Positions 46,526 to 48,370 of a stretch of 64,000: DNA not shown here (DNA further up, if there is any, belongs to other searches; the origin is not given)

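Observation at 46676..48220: Cobalamin-dependent radical SAM enzyme in the nonulosonic-acid module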

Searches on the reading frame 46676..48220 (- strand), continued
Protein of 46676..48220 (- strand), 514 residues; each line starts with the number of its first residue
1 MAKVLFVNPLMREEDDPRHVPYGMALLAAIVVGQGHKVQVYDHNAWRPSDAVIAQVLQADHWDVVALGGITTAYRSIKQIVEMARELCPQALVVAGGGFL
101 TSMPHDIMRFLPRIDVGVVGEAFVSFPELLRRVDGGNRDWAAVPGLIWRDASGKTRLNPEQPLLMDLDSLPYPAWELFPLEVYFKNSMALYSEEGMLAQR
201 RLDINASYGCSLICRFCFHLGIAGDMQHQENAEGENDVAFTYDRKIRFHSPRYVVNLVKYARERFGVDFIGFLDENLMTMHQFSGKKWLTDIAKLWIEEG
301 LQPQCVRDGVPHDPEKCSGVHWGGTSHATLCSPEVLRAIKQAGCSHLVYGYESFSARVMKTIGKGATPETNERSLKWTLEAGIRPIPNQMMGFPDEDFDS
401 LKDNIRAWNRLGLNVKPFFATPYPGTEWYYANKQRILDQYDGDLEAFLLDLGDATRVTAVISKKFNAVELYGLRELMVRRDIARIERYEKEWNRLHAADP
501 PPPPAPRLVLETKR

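Call 89: find_encoding_contigs(protein=P0141, flank=9000, max_places=1)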
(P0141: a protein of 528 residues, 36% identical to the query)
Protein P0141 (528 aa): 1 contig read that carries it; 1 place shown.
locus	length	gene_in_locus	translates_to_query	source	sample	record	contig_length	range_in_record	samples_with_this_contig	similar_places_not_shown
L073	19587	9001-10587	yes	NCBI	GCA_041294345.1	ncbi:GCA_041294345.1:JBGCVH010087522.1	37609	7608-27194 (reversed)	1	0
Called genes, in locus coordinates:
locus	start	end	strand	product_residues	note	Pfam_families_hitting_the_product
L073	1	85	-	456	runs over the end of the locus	PF00884:Sulfatase, PF01663:Phosphodiest (weak), PF16347:SGSH_C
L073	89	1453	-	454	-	PF00884:Sulfatase, PF01663:Phosphodiest (faint), PF16347:SGSH_C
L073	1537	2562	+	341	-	PF05368:NmrA (weak), PF01073:3Beta_HSD, PF01370:Epimerase, PF02719:Polysacc_synt_2, PF04321:RmlD_sub_bind, PF07993:NAD_binding_4 (weak), PF13460:NAD_binding_10, PF16363:GDP_Man_Dehyd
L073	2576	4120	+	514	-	PF13302:Acetyltransf_3 (weak), PF13420:Acetyltransf_4, PF21360:PylC-like_N, PF02655:ATP-grasp_3, PF15632:ATPgrasp_Ter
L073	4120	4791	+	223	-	PF00702:Hydrolase, PF13419:HAD_2, PF13242:Hydrolase_like (weak)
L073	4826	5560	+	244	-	PF03102:NeuB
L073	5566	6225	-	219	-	PF04989:RMNT_CmcI (weak), PF13578:Methyltransf_24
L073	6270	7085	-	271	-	PF05711:TylF, PF13578:Methyltransf_24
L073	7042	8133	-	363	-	PF01041:DegT_DnrJ_EryC1, PF01212:Beta_elim_lyase (weak)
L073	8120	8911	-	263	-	PF02348:CTP_transf_3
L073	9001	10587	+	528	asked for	PF02310:B12-binding, PF04055:Radical_SAM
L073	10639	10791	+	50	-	-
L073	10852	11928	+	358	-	PF01973:MptE-like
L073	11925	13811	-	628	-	PF27859:LIC12162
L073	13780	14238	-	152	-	PF05523:FdtA, PF14667:Polysacc_synt_C (weak)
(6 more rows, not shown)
